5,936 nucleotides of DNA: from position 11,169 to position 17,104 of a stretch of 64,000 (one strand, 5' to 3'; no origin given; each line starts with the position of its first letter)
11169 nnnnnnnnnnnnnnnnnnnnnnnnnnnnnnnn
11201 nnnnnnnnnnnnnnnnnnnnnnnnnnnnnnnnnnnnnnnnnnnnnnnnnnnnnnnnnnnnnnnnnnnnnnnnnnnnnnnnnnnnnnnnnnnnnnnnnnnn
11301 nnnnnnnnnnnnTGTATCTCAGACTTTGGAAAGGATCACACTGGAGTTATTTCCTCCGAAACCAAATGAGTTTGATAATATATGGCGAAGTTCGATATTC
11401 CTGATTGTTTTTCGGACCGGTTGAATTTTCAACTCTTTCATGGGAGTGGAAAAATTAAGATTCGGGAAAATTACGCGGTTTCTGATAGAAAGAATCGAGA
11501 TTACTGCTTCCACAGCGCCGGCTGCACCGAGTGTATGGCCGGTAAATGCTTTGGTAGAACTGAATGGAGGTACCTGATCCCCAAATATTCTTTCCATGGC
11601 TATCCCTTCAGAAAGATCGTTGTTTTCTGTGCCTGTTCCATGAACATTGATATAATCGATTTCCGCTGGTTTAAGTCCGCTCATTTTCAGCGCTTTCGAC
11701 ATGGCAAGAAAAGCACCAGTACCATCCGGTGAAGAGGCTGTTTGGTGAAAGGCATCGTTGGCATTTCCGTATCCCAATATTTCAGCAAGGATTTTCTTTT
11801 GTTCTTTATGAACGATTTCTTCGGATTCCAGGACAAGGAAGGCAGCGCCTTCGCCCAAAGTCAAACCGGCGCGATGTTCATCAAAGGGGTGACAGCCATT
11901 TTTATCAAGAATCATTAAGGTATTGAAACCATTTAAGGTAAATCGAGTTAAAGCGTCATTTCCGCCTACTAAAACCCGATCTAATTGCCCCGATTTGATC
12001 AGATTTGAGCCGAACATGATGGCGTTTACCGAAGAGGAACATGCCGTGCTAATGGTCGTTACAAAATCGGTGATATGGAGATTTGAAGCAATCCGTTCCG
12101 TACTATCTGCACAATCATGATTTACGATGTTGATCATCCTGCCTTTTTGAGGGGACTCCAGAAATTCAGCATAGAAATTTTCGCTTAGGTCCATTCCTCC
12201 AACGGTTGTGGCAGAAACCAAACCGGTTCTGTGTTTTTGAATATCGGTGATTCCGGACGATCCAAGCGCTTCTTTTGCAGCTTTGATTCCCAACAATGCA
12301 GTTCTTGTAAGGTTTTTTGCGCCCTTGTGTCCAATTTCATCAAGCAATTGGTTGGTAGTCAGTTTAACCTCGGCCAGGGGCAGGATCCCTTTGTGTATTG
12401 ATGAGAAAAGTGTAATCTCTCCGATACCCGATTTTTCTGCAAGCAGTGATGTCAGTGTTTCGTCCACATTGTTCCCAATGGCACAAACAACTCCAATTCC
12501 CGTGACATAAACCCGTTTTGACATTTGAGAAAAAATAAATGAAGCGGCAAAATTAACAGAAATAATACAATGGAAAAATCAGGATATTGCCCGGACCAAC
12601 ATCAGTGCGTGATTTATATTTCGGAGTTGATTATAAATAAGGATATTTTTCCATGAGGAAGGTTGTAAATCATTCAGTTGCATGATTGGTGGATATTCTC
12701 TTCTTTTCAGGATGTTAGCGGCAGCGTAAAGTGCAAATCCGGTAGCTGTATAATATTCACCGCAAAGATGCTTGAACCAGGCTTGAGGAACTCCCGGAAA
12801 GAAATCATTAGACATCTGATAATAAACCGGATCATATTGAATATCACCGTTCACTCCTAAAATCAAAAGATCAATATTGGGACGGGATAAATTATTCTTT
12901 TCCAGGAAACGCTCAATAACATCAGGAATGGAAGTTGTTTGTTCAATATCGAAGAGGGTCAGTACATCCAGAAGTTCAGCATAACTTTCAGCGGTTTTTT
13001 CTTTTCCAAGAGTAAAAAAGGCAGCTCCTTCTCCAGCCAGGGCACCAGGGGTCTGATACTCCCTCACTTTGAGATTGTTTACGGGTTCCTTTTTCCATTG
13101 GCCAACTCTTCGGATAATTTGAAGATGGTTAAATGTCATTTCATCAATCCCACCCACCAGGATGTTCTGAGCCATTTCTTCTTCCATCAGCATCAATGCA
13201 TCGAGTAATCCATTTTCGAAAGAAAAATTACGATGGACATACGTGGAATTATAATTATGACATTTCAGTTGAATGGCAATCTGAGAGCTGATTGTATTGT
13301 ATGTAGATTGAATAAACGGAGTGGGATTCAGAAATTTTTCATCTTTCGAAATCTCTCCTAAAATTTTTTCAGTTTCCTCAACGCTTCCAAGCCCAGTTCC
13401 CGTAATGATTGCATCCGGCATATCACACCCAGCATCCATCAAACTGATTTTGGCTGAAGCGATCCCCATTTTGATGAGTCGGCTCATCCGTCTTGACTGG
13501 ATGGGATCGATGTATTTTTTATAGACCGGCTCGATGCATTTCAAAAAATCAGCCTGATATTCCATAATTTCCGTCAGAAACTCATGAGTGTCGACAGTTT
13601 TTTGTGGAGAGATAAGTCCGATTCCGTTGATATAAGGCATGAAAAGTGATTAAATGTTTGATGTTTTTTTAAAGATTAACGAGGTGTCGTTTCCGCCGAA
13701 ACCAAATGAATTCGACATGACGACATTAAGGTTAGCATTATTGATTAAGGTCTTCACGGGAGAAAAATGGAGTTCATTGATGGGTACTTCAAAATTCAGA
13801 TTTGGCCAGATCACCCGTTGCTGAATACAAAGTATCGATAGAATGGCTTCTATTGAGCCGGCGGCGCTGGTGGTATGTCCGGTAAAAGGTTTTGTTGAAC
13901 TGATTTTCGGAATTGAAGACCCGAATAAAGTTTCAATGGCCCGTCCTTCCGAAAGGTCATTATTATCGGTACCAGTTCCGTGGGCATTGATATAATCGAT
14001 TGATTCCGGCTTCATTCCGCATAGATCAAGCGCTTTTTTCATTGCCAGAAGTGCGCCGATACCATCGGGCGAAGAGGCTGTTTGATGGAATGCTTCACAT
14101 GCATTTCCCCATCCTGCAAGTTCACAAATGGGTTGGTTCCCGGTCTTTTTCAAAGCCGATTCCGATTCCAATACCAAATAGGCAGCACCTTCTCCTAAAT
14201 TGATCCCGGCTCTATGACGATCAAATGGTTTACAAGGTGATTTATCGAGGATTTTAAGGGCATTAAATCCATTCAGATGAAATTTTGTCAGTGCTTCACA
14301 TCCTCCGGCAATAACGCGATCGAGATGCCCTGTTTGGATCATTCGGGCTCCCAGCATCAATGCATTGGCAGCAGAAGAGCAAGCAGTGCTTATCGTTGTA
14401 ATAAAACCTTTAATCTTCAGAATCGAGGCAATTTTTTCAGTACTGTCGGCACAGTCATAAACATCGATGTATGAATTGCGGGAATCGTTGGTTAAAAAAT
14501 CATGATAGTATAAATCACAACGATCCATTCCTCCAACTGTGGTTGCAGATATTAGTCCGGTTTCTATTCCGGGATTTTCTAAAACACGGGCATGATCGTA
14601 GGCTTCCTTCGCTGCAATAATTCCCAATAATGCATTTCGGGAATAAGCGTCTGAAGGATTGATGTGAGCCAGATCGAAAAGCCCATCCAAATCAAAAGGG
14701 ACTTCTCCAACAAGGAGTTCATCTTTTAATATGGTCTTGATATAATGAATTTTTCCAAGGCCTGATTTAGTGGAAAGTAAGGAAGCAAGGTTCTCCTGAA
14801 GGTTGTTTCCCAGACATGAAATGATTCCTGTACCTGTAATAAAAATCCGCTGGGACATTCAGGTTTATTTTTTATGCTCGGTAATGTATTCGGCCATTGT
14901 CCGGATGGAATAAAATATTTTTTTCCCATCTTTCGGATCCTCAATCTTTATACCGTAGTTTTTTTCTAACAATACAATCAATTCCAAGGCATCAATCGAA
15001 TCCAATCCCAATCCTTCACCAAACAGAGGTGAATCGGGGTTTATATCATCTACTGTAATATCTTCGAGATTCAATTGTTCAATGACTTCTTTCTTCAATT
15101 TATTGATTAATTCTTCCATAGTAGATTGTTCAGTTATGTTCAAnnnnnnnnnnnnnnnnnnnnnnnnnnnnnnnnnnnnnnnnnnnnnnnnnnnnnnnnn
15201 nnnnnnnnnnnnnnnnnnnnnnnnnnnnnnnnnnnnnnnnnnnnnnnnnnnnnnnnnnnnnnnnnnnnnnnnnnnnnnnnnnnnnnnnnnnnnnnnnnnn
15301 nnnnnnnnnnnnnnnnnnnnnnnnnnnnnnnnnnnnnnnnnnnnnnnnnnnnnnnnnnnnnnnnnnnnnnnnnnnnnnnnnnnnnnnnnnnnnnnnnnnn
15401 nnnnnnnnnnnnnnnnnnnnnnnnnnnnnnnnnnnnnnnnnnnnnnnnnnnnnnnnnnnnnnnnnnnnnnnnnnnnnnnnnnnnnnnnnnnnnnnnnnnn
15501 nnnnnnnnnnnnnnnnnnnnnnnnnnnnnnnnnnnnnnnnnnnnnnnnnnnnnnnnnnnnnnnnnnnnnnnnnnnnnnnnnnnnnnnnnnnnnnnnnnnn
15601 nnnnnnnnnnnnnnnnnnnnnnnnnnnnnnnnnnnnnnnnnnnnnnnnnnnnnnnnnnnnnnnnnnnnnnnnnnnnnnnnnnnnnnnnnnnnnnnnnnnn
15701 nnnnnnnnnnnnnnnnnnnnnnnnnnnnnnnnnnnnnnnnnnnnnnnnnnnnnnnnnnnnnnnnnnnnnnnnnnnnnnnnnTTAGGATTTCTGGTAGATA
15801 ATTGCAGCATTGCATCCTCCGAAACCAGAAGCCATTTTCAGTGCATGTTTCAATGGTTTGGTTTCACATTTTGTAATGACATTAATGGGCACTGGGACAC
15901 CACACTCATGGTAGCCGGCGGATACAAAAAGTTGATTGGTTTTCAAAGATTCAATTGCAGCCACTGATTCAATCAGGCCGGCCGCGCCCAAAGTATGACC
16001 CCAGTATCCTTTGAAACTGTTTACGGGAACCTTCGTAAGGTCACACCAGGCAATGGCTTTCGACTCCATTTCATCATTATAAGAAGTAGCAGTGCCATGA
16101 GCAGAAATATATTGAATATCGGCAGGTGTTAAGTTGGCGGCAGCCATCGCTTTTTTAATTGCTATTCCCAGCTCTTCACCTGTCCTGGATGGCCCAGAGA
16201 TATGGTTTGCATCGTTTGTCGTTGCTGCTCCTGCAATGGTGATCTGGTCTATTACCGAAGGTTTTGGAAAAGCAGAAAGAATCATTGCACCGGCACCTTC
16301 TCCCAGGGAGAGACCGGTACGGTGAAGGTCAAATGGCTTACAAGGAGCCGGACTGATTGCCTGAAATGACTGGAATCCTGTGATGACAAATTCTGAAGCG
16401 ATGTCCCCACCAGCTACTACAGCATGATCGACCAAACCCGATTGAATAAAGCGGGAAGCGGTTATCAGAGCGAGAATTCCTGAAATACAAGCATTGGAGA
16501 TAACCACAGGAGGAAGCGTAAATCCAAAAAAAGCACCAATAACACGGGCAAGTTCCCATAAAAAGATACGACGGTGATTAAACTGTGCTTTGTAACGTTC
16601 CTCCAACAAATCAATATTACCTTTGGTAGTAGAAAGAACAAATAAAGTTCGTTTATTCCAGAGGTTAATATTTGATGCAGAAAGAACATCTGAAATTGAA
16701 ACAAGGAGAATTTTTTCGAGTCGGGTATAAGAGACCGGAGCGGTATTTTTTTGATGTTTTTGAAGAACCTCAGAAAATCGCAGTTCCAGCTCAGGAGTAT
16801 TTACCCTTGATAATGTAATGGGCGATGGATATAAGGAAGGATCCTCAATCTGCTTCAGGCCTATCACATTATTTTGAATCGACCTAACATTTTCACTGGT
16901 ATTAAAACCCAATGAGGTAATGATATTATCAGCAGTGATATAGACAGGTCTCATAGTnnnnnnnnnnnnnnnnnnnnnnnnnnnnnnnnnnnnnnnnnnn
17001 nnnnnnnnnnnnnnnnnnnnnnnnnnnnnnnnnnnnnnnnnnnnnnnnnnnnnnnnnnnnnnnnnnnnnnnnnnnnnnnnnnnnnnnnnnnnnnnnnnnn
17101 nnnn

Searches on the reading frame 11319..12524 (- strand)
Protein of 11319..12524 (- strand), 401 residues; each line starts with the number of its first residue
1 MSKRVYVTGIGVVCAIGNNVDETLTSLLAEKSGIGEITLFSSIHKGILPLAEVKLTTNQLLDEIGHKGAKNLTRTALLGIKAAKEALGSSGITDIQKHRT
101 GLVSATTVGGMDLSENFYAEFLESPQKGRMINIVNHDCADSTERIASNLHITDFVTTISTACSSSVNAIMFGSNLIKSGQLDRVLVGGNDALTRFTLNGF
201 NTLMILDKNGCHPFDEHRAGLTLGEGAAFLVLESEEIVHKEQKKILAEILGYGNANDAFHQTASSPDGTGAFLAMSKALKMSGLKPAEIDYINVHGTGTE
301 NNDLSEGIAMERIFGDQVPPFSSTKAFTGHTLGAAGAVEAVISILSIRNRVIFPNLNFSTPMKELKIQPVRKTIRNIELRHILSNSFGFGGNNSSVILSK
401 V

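Call 7: search_protein_families(library=pfam, proteins=[window:11319-12524:-], max_evalue=0.001)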
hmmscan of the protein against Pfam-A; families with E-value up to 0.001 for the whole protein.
window:11319-12524:- (401 aa): 4 families
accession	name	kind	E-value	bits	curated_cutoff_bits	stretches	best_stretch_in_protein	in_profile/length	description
PF02801.28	Ketoacyl-synt_C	-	5.5e-31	107.5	20.8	1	246-358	1-118/119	Beta-ketoacyl synthase, C-terminal domain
PF00109.32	ketoacyl-synt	-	3.8e-30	105.7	20.8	1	3-235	2-249/252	Beta-ketoacyl synthase, N-terminal domain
PF00108.29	Thiolase_N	-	1.2e-05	25.3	26.4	1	152-194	75-117/260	Thiolase, N-terminal domain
PF08545.16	ACP_syn_III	-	2.1e-05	24.8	24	1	158-196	3-41/80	3-Oxoacyl-[acyl-carrier-protein (ACP)] synthase III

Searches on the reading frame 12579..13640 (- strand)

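Call 7: search_protein_families(library=pfam, proteins=[window:12579-13640:-], max_evalue=0.001)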
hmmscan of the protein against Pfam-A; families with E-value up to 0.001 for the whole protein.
window:12579-13640:- (353 aa): 1 family
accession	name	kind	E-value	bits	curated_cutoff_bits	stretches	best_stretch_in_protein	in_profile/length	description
PF13723.12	Ketoacyl-synt_2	-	7.1e-09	36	25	1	41-167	19-140/223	Beta-ketoacyl synthase, N-terminal domain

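Call 59: search_protein_families(library=ncbifam, proteins=[window:12579-13640:-], max_evalue=0.000001)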
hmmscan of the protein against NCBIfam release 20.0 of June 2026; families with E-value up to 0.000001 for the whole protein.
window:12579-13640:- (353 aa): 2 families
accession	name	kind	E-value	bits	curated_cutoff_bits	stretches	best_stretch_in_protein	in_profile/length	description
TIGR03150.1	fabF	equivalog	2.2e-11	43.1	493.75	1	40-218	56-250/407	beta-ketoacyl-ACP synthase II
NF005589.0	PRK07314.1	subfamily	3.3e-08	32.7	387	1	40-217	59-247/413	beta-ketoacyl-ACP synthase II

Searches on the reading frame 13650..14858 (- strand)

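Call 7: search_protein_families(library=pfam, proteins=[window:13650-14858:-], max_evalue=0.001)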
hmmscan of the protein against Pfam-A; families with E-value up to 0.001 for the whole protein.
window:13650-14858:- (402 aa): 3 families
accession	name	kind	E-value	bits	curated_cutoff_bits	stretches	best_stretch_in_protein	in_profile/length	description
PF02801.28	Ketoacyl-synt_C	-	2e-30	105.7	20.8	1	245-357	2-119/119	Beta-ketoacyl synthase, C-terminal domain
PF00109.32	ketoacyl-synt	-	2.2e-25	90.2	20.8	1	3-234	2-250/252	Beta-ketoacyl synthase, N-terminal domain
PF00108.29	Thiolase_N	-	3.9e-07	30.1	26.4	1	153-193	78-118/260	Thiolase, N-terminal domain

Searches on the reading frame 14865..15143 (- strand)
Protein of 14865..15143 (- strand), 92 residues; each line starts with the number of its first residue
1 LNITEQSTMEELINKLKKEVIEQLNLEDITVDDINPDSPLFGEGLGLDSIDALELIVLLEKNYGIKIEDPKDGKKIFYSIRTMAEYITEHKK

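Call 7: search_protein_families(library=pfam, proteins=[window:14865-15143:-], max_evalue=0.001)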
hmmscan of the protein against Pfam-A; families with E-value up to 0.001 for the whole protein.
window:14865-15143:- (92 aa): 1 family
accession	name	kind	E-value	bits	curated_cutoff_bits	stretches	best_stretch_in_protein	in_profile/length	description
PF00550.31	PP-binding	-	3e-10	40.6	20.8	1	15-68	2-50/67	Phosphopantetheine attachment site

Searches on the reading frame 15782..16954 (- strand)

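Call 7: search_protein_families(library=pfam, proteins=[window:15782-16954:-], max_evalue=0.001)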
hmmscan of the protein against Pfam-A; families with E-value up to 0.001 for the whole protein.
window:15782-16954:- (390 aa): 3 families
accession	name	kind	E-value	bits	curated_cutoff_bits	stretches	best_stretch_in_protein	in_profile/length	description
PF02801.28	Ketoacyl-synt_C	-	8e-23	81.1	20.8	1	239-343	3-113/119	Beta-ketoacyl synthase, C-terminal domain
PF00109.32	ketoacyl-synt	-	1.5e-13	51.4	20.8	1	131-226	149-246/252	Beta-ketoacyl synthase, N-terminal domain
PF08545.16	ACP_syn_III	-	4.2e-07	30.2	24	1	152-229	3-64/80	3-Oxoacyl-[acyl-carrier-protein (ACP)] synthase III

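Call 35: search_protein_families(library=ncbifam, proteins=[window:15782-16954:-], max_evalue=0.00001)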
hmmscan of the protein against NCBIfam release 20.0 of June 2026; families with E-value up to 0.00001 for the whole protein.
window:15782-16954:- (390 aa): 18 families
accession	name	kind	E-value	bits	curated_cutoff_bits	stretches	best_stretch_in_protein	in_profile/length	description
NF006618.0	PRK09185.1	subfamily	8.1e-67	226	407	1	1-388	2-391/394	beta-ketoacyl-ACP synthase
TIGR03150.1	fabF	equivalog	1.3e-48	165.7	493.75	1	141-387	146-406/407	beta-ketoacyl-ACP synthase II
NF004618.0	PRK05952.1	equivalog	3.1e-47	161.3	455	1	153-389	144-382/384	beta-ketoacyl-ACP synthase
NF005589.0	PRK07314.1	subfamily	3.7e-46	157.7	387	1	2-389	4-411/413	beta-ketoacyl-ACP synthase II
NF058662.1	cispenta_AmcF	equivalog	9e-44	150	325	1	77-388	59-368/369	cispentacin biosynthesis acyltransferase subunit AmcF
NF005490.0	PRK07103.1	equivalog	1.1e-38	133.4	445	1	142-389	155-412/414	polyketide beta-ketoacyl:acyl carrier protein synthase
NF004970.0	PRK06333.1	subfamily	2.2e-37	128.9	525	1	139-389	156-421/424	beta-ketoacyl-ACP synthase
NF006587.0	PRK09116.1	equivalog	1.1e-35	123.2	470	1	137-389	145-406/408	beta-ketoacyl-ACP synthase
NF006274.0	PRK08439.1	equivalog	1.4e-34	119.6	621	1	139-389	145-405/406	beta-ketoacyl-ACP synthase II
NF005076.0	PRK06501.1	equivalog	1.7e-33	116.1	629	1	6-387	15-420/425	beta-ketoacyl-ACP synthase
NF005916.1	PRK07910.1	equivalog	2.6e-29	102.4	560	1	154-388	169-416/418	KasA/KasB family beta-ketoacyl-ACP synthase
NF006434.0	PRK08722.1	equivalog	5e-27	94.8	759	1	142-389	150-413/414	beta-ketoacyl-ACP synthase II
NF053555.1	prodigi_MBC_PigJ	equivalog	2e-18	66.1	900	1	142-333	499-692/759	prodigiosin MBC biosynthesis protein PigJ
NF005935.0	PRK07967.1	equivalog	1.9e-17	63.2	630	1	152-389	158-403/406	beta-ketoacyl-ACP synthase I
NF045894.1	PKS_plus_SDR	equivalog_domain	6.1e-16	57.2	1740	1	142-341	159-369/1515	type I polyketide synthase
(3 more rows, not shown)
